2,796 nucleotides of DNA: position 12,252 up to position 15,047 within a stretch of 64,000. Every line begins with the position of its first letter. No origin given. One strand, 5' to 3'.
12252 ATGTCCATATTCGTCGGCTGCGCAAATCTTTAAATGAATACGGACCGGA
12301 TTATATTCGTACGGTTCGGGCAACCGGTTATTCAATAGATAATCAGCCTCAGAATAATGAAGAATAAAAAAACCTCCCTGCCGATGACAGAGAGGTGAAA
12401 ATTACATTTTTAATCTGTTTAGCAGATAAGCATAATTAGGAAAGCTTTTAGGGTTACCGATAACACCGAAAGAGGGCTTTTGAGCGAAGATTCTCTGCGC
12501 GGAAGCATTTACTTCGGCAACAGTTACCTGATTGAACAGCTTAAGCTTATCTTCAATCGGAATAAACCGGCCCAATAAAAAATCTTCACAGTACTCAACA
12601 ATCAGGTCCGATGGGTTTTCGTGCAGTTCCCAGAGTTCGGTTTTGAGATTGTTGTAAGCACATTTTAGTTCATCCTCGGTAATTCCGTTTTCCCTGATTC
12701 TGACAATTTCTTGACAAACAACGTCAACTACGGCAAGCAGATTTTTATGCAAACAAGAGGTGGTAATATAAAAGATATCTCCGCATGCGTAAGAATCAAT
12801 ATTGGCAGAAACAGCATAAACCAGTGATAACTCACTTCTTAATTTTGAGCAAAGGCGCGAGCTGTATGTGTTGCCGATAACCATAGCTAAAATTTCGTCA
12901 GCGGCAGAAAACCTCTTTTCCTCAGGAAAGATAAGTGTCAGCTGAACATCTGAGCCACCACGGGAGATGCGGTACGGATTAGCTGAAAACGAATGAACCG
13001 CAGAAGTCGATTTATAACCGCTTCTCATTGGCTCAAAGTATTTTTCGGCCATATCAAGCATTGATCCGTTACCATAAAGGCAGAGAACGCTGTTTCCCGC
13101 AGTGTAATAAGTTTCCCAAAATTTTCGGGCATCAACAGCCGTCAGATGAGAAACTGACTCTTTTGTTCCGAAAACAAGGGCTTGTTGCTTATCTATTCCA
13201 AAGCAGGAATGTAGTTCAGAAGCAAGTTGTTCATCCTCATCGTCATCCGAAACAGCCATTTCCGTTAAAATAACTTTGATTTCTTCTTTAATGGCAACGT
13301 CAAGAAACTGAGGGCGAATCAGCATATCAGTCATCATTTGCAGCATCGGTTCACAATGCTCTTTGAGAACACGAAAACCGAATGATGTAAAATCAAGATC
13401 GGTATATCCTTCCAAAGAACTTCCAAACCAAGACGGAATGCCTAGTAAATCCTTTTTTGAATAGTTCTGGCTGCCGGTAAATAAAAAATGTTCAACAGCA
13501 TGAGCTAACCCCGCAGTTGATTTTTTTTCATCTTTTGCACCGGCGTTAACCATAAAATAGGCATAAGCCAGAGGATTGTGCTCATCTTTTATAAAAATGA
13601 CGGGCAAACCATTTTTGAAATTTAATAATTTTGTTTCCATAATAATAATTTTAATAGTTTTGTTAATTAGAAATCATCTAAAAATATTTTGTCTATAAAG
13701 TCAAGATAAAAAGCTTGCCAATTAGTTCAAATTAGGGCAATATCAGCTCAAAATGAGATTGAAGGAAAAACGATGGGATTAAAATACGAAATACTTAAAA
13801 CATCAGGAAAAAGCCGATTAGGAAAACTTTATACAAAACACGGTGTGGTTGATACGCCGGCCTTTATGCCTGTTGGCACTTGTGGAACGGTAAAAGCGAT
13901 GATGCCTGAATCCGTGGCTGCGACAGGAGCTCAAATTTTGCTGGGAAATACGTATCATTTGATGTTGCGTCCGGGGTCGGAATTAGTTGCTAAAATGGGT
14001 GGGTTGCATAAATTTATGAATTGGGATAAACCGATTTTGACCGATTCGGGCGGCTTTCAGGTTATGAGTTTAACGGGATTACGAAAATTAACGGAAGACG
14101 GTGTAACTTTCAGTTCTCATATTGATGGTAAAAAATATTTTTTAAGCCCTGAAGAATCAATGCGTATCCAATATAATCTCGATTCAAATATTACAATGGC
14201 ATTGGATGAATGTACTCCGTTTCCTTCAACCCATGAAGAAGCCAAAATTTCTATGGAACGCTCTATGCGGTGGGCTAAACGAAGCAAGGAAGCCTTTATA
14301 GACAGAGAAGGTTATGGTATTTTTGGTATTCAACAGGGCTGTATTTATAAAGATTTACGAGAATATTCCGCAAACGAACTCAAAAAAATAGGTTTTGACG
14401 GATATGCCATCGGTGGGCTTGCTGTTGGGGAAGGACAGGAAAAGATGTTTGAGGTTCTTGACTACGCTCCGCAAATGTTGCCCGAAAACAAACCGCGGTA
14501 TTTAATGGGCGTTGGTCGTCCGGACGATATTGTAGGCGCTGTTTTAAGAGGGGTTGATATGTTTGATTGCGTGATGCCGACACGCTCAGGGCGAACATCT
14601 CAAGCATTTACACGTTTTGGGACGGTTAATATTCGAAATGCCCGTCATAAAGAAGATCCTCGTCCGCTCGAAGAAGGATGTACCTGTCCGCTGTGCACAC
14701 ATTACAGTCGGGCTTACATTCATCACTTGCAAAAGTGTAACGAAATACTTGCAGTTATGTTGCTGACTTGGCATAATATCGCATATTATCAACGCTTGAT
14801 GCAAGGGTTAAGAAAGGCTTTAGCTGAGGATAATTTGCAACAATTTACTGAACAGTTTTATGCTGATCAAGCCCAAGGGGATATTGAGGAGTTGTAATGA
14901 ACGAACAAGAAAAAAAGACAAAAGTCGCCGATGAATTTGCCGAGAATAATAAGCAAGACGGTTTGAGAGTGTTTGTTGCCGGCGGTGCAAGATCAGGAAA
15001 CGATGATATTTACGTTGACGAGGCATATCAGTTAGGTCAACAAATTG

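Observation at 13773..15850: tgt translationally coupled to a LOG-family nucleotide N-glycosidase with an unusual C-terminal extension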

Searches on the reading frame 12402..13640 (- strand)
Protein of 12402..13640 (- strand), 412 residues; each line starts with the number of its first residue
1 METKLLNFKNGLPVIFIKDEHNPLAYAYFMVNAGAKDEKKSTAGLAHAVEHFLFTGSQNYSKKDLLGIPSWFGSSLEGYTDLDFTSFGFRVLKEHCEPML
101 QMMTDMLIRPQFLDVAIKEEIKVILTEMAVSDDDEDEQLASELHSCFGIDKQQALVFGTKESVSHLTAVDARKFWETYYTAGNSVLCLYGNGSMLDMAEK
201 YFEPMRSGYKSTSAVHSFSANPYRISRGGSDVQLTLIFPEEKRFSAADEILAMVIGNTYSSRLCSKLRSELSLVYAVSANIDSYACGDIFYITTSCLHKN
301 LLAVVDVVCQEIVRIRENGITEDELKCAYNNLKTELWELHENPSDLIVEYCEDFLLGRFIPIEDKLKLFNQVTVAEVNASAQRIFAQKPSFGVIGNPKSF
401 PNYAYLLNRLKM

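Call 3: search_protein_families(library=pfam, proteins=[window:12402-13640:-], max_evalue=0.01)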
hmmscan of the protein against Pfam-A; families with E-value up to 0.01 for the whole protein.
window:12402-13640:- (412 aa): 2 families
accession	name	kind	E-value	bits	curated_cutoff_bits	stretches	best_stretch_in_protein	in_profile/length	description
PF05193.26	Peptidase_M16_C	-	2.1e-22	80.3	23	1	166-330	2-179/181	Peptidase M16 inactive domain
PF00675.25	Peptidase_M16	-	1.9e-21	76.9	22.3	1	14-146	2-134/149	Insulinase (Peptidase family M16)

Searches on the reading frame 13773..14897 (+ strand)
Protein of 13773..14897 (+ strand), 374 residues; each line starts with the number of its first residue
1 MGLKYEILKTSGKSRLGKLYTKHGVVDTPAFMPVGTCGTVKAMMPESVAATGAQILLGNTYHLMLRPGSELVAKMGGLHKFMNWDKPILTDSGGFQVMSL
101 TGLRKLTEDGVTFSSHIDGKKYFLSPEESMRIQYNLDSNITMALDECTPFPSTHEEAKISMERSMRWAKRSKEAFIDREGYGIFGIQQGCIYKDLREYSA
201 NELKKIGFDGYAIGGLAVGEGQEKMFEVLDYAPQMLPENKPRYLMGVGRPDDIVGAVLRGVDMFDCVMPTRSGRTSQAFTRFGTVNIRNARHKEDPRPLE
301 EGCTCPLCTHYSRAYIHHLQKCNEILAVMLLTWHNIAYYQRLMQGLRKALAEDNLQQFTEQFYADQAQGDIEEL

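Call 3: search_protein_families(library=pfam, proteins=[window:13773-14897:+], max_evalue=0.01)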
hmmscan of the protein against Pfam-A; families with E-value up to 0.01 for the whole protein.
window:13773-14897:+ (374 aa): 1 family
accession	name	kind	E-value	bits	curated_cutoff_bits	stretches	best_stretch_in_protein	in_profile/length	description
PF01702.25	TGT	-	7e-160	532.4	26.3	1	14-366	3-355/357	Queuine tRNA-ribosyltransferase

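Call 4: search_protein_families(library=ncbifam, proteins=[window:13773-14897:+], max_evalue=0.01)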
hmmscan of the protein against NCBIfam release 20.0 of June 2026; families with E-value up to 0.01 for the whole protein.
window:13773-14897:+ (374 aa): 5 families
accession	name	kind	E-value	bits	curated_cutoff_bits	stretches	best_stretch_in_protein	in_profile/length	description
TIGR00430.1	Q_tRNA_tgt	equivalog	1.3e-152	508.1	306.75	1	5-365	1-362/368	tRNA guanosine(34) transglycosylase Tgt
TIGR00449.1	tgt_general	superfamily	1.4e-147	491.4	47.6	1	5-365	1-361/367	tRNA-guanine transglycosylase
TIGR00432.2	arcsn_tRNA_tgt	equivalog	1.2e-44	152.5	350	2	125-361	102-329/441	tRNA guanosine(15) transglycosylase TgtA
NF040592.1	tRNA_mod_ArcS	equivalog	1.5e-07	30.4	440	1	198-364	87-234/575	archaeosine synthase subunit alpha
NF041059.1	DpdA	equivalog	7.5e-05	21.7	200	1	153-272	148-262/406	tRNA-guanine transglycosylase DpdA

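Call 27: search_solved_structures(query=window:13773-14897:+, max_evalue=1e-20, show_alignments=0)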
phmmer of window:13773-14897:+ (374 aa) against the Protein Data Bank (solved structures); distinct sequences matched with E-value up to 1e-20: 55.
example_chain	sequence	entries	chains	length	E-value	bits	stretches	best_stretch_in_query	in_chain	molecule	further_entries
1ozm_A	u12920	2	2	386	1.4e-154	517.8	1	5-364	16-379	Queuine tRNA-ribosyltransferase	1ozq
6ygl_A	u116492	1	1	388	2.6e-154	516.9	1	5-364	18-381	Queuine tRNA-ribosyltransferase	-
5n6f_A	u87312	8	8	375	3.4e-154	516.5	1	5-364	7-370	Queuine tRNA-ribosyltransferase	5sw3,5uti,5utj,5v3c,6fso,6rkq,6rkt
1y5v_A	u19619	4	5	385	3.5e-154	516.4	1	5-364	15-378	Queuine tRNA-ribosyltransferase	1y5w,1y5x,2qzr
1enu_A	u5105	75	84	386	3.6e-154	516.4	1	5-364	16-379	TRNA-GUANINE TRANSGLYCOSYLASE | QUEUINE TRNA-RIBOSYLTRANSFERASE | TRNA-GUANINE-TRANSGLYCOSYLASE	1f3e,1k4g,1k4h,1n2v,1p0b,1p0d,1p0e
4kwo_A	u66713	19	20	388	3.6e-154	516.4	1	5-364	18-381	Queuine tRNA-ribosyltransferase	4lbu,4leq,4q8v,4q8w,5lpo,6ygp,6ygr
5i00_A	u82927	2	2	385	3.6e-154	516.4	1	5-364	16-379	Queuine tRNA-ribosyltransferase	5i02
2oko_A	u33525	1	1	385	9.2e-154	515.1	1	5-364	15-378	Queuine tRNA-ribosyltransferase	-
1efz_A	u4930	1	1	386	9.3e-154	515.1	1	5-364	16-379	TRNA-GUANINE TRANSGLYCOSYLASE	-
2pot_A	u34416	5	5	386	9.3e-154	515.1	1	5-364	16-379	Queuine tRNA-ribosyltransferase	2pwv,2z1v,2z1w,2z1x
3unt_A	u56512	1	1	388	9.5e-154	515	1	5-364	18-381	Queuine tRNA-ribosyltransferase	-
4hsh_A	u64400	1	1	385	1.3e-153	514.6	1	5-364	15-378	Queuine tRNA-ribosyltransferase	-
3bl3_A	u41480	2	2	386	1.3e-153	514.6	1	5-364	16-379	Queuine tRNA-ribosyltransferase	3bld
6yfx_A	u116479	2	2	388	1.3e-153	514.6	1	5-364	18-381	Queuine tRNA-ribosyltransferase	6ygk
4q8m_A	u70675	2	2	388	1.3e-153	514.6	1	5-364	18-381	Queuine tRNA-ribosyltransferase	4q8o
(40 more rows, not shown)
